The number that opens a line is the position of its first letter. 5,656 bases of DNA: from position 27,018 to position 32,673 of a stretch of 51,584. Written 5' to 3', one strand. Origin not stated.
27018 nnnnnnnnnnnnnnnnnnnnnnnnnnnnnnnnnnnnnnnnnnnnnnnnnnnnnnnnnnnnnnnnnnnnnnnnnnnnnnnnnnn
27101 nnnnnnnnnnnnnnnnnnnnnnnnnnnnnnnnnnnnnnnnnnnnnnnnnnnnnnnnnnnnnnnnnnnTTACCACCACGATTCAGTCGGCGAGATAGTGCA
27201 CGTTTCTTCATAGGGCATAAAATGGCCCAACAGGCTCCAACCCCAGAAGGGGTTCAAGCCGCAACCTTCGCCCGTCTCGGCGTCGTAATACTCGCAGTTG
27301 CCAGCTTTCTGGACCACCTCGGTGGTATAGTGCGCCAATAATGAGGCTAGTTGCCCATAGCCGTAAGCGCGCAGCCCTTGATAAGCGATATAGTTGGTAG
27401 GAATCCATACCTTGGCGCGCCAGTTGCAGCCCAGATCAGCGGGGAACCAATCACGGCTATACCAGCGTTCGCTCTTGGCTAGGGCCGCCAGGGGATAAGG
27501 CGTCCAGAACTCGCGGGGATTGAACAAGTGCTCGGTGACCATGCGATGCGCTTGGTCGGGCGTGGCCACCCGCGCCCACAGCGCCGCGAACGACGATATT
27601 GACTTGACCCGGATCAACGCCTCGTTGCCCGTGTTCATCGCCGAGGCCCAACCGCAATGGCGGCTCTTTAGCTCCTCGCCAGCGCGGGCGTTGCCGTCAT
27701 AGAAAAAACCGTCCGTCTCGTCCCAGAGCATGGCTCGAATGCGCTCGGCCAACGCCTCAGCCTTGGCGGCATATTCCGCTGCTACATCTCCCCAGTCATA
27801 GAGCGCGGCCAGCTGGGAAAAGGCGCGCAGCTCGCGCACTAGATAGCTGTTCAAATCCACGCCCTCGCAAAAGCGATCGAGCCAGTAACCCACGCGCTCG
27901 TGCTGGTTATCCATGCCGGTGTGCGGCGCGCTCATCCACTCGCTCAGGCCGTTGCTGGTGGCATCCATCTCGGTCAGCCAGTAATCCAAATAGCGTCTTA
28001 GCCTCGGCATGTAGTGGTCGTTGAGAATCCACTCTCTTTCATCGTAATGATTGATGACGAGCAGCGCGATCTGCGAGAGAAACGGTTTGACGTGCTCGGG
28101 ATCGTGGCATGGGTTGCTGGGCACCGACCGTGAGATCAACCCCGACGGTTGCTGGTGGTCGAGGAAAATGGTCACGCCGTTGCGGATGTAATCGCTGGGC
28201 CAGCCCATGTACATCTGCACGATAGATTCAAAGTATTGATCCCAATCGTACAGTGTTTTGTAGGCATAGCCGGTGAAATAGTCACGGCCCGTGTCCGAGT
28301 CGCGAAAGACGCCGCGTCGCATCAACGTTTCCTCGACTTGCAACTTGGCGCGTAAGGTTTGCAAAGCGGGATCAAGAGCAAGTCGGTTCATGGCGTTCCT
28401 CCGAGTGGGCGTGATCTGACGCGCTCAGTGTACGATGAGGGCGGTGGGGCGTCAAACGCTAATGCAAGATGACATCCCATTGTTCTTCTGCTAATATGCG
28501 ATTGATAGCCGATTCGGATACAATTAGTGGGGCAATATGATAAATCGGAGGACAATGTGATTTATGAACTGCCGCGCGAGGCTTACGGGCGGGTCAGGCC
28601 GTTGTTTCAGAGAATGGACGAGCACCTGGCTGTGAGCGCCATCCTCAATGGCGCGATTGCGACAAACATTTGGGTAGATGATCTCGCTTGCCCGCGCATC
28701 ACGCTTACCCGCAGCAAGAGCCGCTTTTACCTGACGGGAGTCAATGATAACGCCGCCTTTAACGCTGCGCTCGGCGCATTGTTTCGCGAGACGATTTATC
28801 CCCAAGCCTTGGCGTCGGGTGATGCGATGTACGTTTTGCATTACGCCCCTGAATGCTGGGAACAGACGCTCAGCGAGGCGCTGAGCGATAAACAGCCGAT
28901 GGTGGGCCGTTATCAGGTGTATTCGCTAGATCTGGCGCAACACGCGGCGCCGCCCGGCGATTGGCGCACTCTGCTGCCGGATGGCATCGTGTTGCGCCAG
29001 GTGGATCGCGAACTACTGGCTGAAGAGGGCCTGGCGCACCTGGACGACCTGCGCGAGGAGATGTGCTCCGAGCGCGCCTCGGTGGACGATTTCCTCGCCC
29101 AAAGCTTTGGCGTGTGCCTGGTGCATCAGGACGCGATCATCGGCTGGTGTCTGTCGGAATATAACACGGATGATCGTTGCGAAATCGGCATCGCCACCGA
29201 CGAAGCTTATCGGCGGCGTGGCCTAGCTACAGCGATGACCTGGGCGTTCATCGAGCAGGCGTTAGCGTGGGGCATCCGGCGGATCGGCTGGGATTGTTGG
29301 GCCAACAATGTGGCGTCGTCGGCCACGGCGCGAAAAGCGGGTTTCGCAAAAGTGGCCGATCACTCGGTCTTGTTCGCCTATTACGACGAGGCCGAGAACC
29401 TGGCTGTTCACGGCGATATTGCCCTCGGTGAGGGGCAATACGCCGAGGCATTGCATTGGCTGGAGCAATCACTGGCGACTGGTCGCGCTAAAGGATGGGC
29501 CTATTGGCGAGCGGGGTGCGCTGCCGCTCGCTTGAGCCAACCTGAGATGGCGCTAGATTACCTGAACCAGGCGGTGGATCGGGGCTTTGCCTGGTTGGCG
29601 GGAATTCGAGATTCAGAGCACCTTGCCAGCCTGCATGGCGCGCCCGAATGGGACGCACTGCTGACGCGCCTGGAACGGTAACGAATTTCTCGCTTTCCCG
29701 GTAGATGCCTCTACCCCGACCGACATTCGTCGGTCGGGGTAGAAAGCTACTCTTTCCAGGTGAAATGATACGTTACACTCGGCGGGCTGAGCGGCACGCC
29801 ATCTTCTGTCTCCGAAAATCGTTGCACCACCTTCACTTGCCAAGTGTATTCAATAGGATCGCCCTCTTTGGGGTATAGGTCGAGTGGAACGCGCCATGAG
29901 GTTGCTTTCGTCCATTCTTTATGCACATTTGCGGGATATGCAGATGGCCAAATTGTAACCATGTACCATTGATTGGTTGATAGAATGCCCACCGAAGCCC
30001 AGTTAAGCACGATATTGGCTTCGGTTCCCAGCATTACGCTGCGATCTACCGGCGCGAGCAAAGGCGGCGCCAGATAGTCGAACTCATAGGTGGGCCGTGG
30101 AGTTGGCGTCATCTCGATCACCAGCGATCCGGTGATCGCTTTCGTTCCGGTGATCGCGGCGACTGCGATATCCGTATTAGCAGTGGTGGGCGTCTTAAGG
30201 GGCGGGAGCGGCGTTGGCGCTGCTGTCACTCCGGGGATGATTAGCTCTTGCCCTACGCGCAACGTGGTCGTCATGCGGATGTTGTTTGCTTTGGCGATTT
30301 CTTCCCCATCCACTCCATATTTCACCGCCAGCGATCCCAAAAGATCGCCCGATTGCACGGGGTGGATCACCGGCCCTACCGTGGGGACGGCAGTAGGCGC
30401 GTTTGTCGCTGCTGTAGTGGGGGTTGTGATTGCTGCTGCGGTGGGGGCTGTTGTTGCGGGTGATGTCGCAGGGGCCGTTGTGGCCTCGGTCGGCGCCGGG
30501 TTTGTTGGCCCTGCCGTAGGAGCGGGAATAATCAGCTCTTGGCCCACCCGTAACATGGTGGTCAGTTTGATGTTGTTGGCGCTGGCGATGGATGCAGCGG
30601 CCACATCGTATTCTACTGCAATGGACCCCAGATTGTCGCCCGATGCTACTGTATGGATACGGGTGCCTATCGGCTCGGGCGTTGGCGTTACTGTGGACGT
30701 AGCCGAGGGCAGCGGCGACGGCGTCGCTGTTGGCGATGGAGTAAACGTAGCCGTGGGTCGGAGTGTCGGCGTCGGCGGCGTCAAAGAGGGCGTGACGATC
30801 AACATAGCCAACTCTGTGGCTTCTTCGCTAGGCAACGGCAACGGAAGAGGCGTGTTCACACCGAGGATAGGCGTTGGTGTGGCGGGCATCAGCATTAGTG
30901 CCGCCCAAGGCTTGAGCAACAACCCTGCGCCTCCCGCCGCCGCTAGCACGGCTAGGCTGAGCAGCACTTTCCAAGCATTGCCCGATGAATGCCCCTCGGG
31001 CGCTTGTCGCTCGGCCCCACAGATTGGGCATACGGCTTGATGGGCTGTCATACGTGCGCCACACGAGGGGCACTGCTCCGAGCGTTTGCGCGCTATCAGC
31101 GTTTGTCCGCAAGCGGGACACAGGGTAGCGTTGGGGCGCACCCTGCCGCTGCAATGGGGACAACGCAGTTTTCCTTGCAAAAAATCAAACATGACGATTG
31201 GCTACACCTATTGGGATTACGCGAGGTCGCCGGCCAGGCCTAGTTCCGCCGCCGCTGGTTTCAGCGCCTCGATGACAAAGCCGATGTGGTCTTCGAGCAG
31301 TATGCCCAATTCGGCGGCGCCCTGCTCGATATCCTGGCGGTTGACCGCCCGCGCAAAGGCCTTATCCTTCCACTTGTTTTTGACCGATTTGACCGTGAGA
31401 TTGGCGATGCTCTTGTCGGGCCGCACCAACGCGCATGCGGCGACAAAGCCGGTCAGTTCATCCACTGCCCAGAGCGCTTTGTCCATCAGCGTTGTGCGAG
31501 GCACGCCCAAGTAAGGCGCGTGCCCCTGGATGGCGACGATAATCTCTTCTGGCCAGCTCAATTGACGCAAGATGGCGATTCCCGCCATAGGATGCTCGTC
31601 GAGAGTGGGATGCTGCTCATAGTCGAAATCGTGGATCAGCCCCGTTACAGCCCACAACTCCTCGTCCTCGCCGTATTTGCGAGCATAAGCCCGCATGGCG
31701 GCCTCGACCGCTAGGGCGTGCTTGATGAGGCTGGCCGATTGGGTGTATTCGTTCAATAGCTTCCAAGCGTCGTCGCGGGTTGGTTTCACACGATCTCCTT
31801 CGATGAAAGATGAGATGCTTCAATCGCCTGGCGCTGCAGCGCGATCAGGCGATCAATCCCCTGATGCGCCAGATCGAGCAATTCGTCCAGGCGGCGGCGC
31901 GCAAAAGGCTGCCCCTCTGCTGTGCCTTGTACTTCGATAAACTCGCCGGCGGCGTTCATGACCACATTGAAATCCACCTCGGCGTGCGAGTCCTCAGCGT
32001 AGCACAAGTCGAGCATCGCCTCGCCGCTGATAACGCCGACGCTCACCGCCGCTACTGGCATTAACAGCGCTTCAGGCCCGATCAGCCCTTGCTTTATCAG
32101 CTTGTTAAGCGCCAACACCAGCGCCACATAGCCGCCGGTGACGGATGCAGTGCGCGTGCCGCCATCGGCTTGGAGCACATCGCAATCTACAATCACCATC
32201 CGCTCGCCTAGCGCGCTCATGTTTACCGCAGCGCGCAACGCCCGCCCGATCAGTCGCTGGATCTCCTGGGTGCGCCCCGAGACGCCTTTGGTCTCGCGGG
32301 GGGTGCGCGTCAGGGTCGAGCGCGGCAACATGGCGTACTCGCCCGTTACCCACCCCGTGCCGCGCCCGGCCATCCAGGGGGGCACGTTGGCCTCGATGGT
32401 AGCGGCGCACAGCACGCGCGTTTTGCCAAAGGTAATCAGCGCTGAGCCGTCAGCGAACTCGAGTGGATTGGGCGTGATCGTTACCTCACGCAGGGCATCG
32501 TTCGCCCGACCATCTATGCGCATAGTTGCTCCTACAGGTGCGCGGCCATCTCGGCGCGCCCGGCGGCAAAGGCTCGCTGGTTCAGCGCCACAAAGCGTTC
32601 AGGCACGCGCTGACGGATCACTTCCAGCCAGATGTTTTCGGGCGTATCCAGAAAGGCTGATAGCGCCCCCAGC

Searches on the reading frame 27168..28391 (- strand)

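Call 13: search_protein_families(library=pfam, proteins=[window:27168-28391:-], max_evalue=0.001)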
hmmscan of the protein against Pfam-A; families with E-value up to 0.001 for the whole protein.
window:27168-28391:- (407 aa): 4 families
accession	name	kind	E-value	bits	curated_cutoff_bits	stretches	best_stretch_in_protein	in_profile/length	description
PF22422.2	MGH1-like_GH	-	7.1e-33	115.1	27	1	50-386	7-356/356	Mannosylglycerate hydrolase MGH1-like glycoside hydrolase domain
PF03200.22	Glyco_hydro_63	-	5e-14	52.4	22.4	1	178-387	252-484/492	Glycosyl hydrolase family 63 C-terminal domain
PF01204.24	Trehalase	-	7.5e-14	51.9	21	1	178-361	307-463/512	Trehalase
PF17389.8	Bac_rhamnosid6H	-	0.00014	21.7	24.5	1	66-233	62-223/339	Bacterial alpha-L-rhamnosidase 6 hairpin glycosidase domain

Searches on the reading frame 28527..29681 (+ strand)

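Call 13: search_protein_families(library=pfam, proteins=[window:28527-29681:+], max_evalue=0.001)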
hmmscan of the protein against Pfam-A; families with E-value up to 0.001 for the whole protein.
window:28527-29681:+ (384 aa): 5 families
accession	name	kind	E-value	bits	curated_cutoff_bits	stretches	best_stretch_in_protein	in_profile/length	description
PF12746.13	GNAT_acetyltran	-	1.5e-28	100.5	26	1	25-277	2-238/243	GNAT acetyltransferase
PF00583.31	Acetyltransf_1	-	2.4e-12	47.6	20.7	1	189-273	24-116/116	Acetyltransferase (GNAT) family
PF13302.13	Acetyltransf_3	-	2.8e-11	44.7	25.4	1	192-273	52-137/138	Acetyltransferase (GNAT) domain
PF13424.12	TPR_12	-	0.00012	22.6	30.1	0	295-351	9-73/77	Tetratricopeptide repeat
PF13508.13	Acetyltransf_7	-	0.00022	22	27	1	199-273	9-82/84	Acetyltransferase (GNAT) domain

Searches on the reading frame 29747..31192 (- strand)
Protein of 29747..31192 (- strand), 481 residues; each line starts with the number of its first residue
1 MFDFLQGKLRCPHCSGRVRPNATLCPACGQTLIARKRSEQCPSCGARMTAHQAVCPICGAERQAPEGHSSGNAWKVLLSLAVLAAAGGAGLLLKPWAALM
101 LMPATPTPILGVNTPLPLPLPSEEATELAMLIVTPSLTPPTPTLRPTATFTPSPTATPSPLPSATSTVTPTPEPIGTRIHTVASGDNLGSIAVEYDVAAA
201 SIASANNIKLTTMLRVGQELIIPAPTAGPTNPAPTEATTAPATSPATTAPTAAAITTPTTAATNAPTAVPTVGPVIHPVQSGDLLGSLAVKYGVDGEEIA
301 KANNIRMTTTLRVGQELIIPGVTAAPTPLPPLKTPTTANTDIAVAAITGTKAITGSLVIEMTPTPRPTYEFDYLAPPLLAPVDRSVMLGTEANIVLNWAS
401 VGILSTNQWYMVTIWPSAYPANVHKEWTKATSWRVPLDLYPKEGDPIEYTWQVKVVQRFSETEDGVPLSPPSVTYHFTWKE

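Call 57: search_protein_families(library=ncbifam, proteins=[window:29747-31192:-], max_evalue=0.01)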
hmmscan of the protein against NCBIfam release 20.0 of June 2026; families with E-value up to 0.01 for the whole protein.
window:29747-31192:- (481 aa): 16 families
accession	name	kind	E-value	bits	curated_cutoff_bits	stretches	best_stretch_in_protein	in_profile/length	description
NF050804.1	CellDivDipMCaul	equivalog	4.2e-12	45.7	900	2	133-226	266-357/634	cell division endopeptidase DipM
NF052398.1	Agg_Promo_Fact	equivalog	2.9e-10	40.6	170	1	178-260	29-109/202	aggregation-promoting factor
NF010495.0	PRK13914.1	equivalog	3e-10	39.7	647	2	238-343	162-267/481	invasion associated endopeptidase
NF008050.0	PRK10783.1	equivalog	8.5e-10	37.5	508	2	174-226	340-391/457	murein transglycosylase D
NF040883.1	amid_act_ActS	equivalog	3.2e-09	36.4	375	2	178-276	34-126/242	amidase activator ActS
NF004974.0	PRK06347.1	equivalog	2.2e-07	30.3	701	1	147-253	375-479/592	1,4-beta-N-acetylmuramoylhydrolase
TIGR02899.1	spore_safA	subfamily_domain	2.8e-07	30.3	67.85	1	279-304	1-26/44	SafA/ExsA family spore coat assembly protein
NF042931.1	SAG1386_EF1546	equivalog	5.1e-06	26.6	80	0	256-319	91-157/158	SAG1386/EF1546 family surface-associated protein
NF047755.1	LIC_10271_M23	exception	6.8e-06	26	180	0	274-322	24-72/207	LIC_10271 family cell wall hydrolase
NF010723.1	PRK14125.1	equivalog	4.7e-05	23.3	60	0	179-224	34-86/87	cell division suppressor protein YneA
NF008123.1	PRK10871.1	equivalog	0.0019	17.7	311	0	279-328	109-158/365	murein hydrolase activator NlpD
TIGR02907.1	spore_VI_D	equivalog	0.0024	17.5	169.85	0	178-223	300-344/344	stage VI sporulation protein D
NF033497.1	rubre_like_arch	subfamily_domain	0.0036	17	32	0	25-48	3-26/34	rubrerythrin-like domain-containing protein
NF008652.0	PRK11649.1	equivalog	0.004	15.9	341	0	279-317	100-139/439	murein DD-endopeptidase MepM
NF049953.1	ribbon_DG_selen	exception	0.0047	16.8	130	0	36-60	145-169/172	zinc ribbon-containing (seleno)protein DG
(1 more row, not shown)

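Call 77: search_protein_families(library=pfam, proteins=[window:29747-31192:-], max_evalue=0.001)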
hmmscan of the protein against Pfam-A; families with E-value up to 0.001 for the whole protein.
window:29747-31192:- (481 aa): 9 families
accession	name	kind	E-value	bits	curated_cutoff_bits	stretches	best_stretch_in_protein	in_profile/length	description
PF01476.26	LysM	-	5.5e-24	84.3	20.9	2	180-223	1-43/43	LysM domain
PF23446.1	LysM1_NFP_LYK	-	4.4e-08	34.3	36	0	187-224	17-55/60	NFP/LYK LysM1 domain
PF12773.13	DZR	-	1e-07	32.4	27.3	1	11-59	1-45/45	Double zinc ribbon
PF13240.11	Zn_Ribbon_1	-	1.1e-06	28.7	25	0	41-61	2-22/23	zinc-ribbon domain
PF13248.11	Zn_ribbon_3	-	1.1e-06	28.3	27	0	40-60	4-24/26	zinc-ribbon domain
PF23473.1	LysM3_LYK4_5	-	2.6e-06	27.8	29.3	0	182-209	7-34/48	LYK4/5 LysM3 domain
PF24463.1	DUF7577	-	0.00013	21.9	28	0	9-32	3-26/27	Domain of unknown function (DUF7577)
PF17032.10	Zn_ribbon_15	-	0.00089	20.5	28.9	0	32-59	46-73/73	zinc-ribbon family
PF18912.6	DZR_2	-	0.00095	19.4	27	0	10-58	9-55/56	Double zinc ribbon domain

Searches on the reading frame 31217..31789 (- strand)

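Call 77: search_protein_families(library=pfam, proteins=[window:31217-31789:-], max_evalue=0.001)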
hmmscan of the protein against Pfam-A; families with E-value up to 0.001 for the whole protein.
window:31217-31789:- (190 aa): 1 family
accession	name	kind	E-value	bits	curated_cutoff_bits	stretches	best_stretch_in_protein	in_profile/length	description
PF01966.28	HD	-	3.4e-07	31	22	1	22-90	2-85/116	HD domain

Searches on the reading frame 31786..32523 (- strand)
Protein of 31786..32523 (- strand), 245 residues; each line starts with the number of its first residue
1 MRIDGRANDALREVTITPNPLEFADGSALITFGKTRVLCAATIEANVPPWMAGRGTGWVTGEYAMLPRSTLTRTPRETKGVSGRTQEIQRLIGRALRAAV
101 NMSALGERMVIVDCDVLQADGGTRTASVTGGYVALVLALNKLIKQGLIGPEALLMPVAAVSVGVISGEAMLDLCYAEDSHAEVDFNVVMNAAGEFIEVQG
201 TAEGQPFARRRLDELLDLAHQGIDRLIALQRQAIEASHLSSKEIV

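Call 77: search_protein_families(library=pfam, proteins=[window:31786-32523:-], max_evalue=0.001)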
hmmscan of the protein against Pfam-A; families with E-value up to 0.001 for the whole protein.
window:31786-32523:- (245 aa): 2 families
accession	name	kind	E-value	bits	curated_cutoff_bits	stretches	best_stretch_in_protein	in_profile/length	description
PF01138.27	RNase_PH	-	1.1e-24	87.7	25.5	1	11-138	2-127/130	3' exoribonuclease family, domain 1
PF03725.20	RNase_PH_C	-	4.2e-11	43.1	20.8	1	156-222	2-67/67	3' exoribonuclease family, domain 2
